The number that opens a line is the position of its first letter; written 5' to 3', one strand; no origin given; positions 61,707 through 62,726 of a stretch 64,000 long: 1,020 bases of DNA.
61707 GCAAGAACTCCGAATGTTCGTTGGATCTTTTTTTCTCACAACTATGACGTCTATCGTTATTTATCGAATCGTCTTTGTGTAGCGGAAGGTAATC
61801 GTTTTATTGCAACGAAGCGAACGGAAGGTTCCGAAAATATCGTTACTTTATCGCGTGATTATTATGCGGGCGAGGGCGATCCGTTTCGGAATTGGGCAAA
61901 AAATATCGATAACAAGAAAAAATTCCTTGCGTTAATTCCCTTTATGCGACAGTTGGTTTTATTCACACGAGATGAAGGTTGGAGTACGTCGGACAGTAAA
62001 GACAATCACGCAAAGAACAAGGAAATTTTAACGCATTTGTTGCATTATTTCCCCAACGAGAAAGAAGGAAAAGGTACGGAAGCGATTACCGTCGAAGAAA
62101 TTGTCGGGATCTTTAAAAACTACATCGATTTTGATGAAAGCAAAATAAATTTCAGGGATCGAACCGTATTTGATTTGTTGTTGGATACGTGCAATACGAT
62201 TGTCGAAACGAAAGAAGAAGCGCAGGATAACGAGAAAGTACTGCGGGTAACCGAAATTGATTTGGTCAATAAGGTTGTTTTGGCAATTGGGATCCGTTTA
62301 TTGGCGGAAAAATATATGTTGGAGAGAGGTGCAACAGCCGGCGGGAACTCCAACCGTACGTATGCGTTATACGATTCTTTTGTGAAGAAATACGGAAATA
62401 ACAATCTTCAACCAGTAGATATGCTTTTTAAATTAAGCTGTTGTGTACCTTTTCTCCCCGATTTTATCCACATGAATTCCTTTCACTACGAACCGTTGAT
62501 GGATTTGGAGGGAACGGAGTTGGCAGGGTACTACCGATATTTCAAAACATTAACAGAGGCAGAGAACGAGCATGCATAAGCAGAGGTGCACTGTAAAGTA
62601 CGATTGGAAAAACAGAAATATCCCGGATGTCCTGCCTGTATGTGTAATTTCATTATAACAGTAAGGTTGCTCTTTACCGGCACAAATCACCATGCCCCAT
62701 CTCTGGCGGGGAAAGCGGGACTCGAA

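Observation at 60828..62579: PrrC/RloC-like ABC ATPase without an associated restriction-modification system, immediately upstream of two tRNA genes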

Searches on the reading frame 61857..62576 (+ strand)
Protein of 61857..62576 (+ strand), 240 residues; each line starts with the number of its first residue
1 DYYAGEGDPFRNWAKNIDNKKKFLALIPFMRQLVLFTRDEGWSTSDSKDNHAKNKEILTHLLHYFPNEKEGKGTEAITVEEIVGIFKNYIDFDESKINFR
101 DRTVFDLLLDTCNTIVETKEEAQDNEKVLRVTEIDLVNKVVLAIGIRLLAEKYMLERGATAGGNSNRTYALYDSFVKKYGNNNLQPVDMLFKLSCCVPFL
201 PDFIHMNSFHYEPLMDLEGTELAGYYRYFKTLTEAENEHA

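Call 34: search_solved_structures(query=A3, max_evalue=10)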
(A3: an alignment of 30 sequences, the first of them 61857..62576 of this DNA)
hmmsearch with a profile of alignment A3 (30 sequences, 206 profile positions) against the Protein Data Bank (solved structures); distinct sequences matched with E-value up to 10: 5.
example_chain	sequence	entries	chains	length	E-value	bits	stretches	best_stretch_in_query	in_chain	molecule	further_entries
1g73_A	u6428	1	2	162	0.3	14.3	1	40-148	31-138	SECOND MITOCHONDRIA-DERIVED ACTIVATOR OF CASPASES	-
6jx6_A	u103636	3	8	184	0.53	13.5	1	59-148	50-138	Diablo homolog, mitochondrial | Diablo IAP-binding mitochondrial protein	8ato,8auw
6w1s_K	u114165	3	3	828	0.57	13.4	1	10-67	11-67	Mediator of RNA polymerase II transcription subunit 16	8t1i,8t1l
4tx5_A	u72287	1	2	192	0.64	13.2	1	59-148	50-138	Diablo homolog, mitochondrial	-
1few_A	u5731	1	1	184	0.71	13.1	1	59-148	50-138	SECOND MITOCHONDRIA-DERIVED ACTIVATOR OF CASPASES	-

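Call 45: search_protein_representatives(alignment_id=A3)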
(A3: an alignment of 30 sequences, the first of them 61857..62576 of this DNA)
Query: 30 sequences, 206 profile positions. Proteins with E-value up to 0.001 (for the whole library): 1263; up to 1e-10: 1092; up to 1e-30: 644. The best 150 are listed.
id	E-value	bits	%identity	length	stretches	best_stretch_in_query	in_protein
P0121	1.1e-73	264.0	-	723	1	1-205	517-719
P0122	4.3e-73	262.1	-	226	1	2-204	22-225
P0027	3.6e-72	259.0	-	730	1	3-204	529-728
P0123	4.4e-72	258.8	-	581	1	1-204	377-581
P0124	6.5e-71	254.9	-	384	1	1-204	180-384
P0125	1.5e-70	253.8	-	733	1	1-205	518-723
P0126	3.8e-70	252.4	-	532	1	3-204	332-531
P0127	5.4e-70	251.9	-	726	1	1-204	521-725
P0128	1.5e-69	250.5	-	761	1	2-204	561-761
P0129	8.4e-69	248.0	-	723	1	1-204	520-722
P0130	2.8e-68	246.3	-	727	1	4-204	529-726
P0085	3.1e-68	246.2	-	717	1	1-204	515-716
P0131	5.8e-68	245.3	-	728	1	1-204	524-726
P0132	7.8e-68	244.9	-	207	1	6-204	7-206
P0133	2.1e-67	243.5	-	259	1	3-201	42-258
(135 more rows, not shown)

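Call 47: predict_structure(alignment_id=A3)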
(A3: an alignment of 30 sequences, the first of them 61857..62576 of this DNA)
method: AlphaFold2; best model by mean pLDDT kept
length: 240 residues; sequences in the alignment: 30
mean_pLDDT: 81.0   pTM: 0.83
mean pLDDT of the five models: 81.0, 79.9, 79.5, 79.1, 78.1
residues with pLDDT >= 90: 110; 70-90: 71; 50-70: 40; < 50: 19
segments of 3 or more residues with pLDDT < 50: 1-5, 121-123, 125-130, 205-209
pLDDT, mean of each block of 10 residues (from residue 1): 57 92 93 76 67 91 86 93 94 93 98 84 47 77 93 93 77 89 76 79 49 71 91 77
secondary structure, 60 per line:
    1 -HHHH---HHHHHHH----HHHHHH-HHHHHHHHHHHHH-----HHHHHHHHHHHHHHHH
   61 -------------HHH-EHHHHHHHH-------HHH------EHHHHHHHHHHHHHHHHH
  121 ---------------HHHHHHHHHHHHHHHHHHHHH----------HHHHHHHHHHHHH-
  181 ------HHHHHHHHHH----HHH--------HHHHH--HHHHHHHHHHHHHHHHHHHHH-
elements in order: H2-5 H9-15 H20-25 H27-39 H45-60 H79-86 H104-120 H136-156 H167-179 H187-196 H212-216 H219-239

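Call 51: fold_search(model_id=the predicted structure, library=pdb)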
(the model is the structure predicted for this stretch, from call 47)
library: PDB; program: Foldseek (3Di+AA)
matches with E <= 10: 250; with E <= 0.001: 0
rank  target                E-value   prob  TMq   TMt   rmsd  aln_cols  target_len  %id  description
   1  3qqa                  4.8e-01  0.08  0.14  0.16  16.4       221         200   14  Crystal structures of CmeR-bile acid complexes from Campylobacter jejuni (released 2011-03-16)
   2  8k84_A                7.4e-01  0.14  0.19  0.22  13.9       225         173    8  De novo design protein -N3 (released 2024-07-31)
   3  7bxo_D                8.6e-01  0.72  0.32  0.52   6.4       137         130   10  Crystal structure of the toxin-antitoxin with AMP-PNP (released 2020-09-30)
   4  9cxi_B                1.0e+00  0.09  0.20  0.09  16.4       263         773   14  Structure of PDE6C in complex with the rod inhibitory p gamma subunit in the absence of added cGMP (released 2024-12-18)
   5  7bxo_H                1.1e+00  0.47  0.30  0.47   7.7       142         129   13  Crystal structure of the toxin-antitoxin with AMP-PNP (released 2020-09-30)
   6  6m6w_G                1.3e+00  0.44  0.30  0.46   7.1       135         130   10  Crystal structure the toxin-antitoxin MntA-HpeT mutant-Y104A (released 2020-09-30)
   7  5fkl                  1.3e+00  0.08  0.17  0.19  15.0       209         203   10  TetR(D) H100A mutant in complex with anhydrotetracycline and magnesium (released 2016-04-06)
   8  8d49_A                1.3e+00  0.04  0.13  0.05  23.0       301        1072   12  Structure of Cas12a2 binary complex (released 2023-01-18)
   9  5cwi                  1.3e+00  0.12  0.21  0.22  19.1       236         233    6  Crystal structure of de novo designed helical repeat protein DHR18 (released 2015-12-16)
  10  3d9m_A                1.3e+00  0.07  0.14  0.20  15.2       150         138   12  Snapshots of the RNA processing factor SCAF8 bound to different phosphorylated forms of the Carboxy-Terminal Domain of (released 2008-06-10)
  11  7bxo_G                1.4e+00  0.38  0.29  0.45   7.1       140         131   11  Crystal structure of the toxin-antitoxin with AMP-PNP (released 2020-09-30)
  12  3gzi                  1.4e+00  0.06  0.16  0.17  15.2       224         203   13  CRYSTAL STRUCTURE OF a transcriptional regulator of the tetR family (SHEW_3567) FROM SHEWANELLA LOIHICA PV-4 AT 2.05 A R (released 2009-04-21)
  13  6m6u_D                1.4e+00  0.41  0.30  0.46   6.4       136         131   10  Crystal structure the toxin-antitoxin MntA-HpeT mutant-D39ED41E (released 2020-09-30)
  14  9cxh_A                1.4e+00  0.08  0.19  0.09  16.3       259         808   14  Structure of PDE6C in complex with the rod inhibitory p gamma subunit in the presence of cGMP (released 2024-12-18)
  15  6rcr                  1.6e+00  0.07  0.15  0.17  14.7       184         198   11  TETR(D) H100A MUTANT IN COMPLEX WITH DOXYCYCLINE AND MAGNESIUM (released 2019-08-21)
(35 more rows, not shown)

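Call 56: search_protein_families(library=pfam, alignment_id=A3, max_evalue=1)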
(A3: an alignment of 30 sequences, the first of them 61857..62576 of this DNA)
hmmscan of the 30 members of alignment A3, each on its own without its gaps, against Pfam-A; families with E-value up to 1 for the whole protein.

A. member 1, window:61857-62576:+ (240 aa): 0 families

B. families by the number of members that match (of 30 scanned): 24 families
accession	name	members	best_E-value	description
PF10547.14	P22_AR_N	1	0.0036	P22_AR N-terminal domain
PF22022.2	Phage_int_M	1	0.0053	Phage integrase central domain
PF22333.2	Ago_PAZ_arc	1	0.013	Argonaute, PAZ domain, archaea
PF03354.21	TerL_ATPase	1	0.013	Terminase large subunit, ATPase domain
PF00423.25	HN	1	0.015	Haemagglutinin-neuraminidase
PF19240.4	DUF5890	1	0.02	Family of unknown function (DUF5890)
PF20920.2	DAXX_hist_bd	1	0.021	Death domain-associated protein 6, histone binding domain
PF01867.21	Cas_Cas1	1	0.024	CRISPR associated protein Cas1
PF18128.7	HydF_dimer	1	0.032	Hydrogen maturase F dimerization domain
PF22481.1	DUF6985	1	0.039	Domain of unknown function (DUF6985)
PF13079.11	DUF3916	1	0.046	Protein of unknown function (DUF3916)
PF03266.21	NTPase_1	1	0.05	NTPase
PF18277.6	AbrB_C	1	0.057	AbrB C-terminal domain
PF23450.1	KIAA2026_hel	1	0.061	KIAA2026 helical domain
PF14634.12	zf-RING_5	1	0.068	zinc-RING finger domain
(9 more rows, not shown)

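Call 80: fold_search(model_id=the predicted structure, library=viral)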
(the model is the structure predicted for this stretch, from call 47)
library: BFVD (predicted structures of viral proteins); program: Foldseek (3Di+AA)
matches with E <= 10: 316; with E <= 0.001: 0
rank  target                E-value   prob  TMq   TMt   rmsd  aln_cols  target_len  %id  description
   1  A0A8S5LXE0            4.5e-01  0.08  0.14  0.10  20.0       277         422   12  Uncharacterized protein [Siphoviridae sp. ctOOe6]
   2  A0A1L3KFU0            5.4e-01  0.10  0.15  0.16  21.6       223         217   12  (no name in the UniProt tables at hand)
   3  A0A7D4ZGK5            6.2e-01  0.09  0.16  0.17  19.9       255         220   12  Uncharacterized protein [Drosophila-associated adintovirus 2]
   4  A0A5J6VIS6            6.5e-01  0.08  0.14  0.06  19.6       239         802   10  Uncharacterized protein [Megaviridae environmental sample]
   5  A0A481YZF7            8.7e-01  0.08  0.14  0.17  14.8       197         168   12  Uncharacterized protein [Mimivirus LCMiAC01]
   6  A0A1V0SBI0            9.1e-01  0.05  0.13  0.11  22.1       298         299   12  Uncharacterized protein [Catovirus CTV1]
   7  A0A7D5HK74            9.6e-01  0.14  0.18  0.25  14.5       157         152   14  (no name in the UniProt tables at hand)
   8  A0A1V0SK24            1.1e+00  0.08  0.16  0.14  18.6       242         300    7  Uncharacterized protein [Klosneuvirus KNV1]
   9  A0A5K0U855            1.2e+00  0.06  0.15  0.09  16.4       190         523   10  Ribonuclease 3 [Yasminevirus sp. GU-2018]
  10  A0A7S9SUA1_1          1.2e+00  0.08  0.15  0.07  16.7       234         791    9  Uncharacterized protein [Virus NIOZ-UU157]
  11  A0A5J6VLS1            1.3e+00  0.09  0.14  0.08  19.8       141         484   13  Uncharacterized protein [Megaviridae environmental sample]
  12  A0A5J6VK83            1.3e+00  0.14  0.17  0.28  10.9       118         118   13  Uncharacterized protein [Megaviridae environmental sample]
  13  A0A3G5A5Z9            1.4e+00  0.09  0.13  0.22  15.8       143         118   10  Uncharacterized protein [Harvfovirus sp.]
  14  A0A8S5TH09            1.4e+00  0.04  0.14  0.06  27.1       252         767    8  Uncharacterized protein [Myoviridae sp. ctIty1]
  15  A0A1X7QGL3            1.5e+00  0.05  0.16  0.15  18.3       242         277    8  (no name in the UniProt tables at hand)
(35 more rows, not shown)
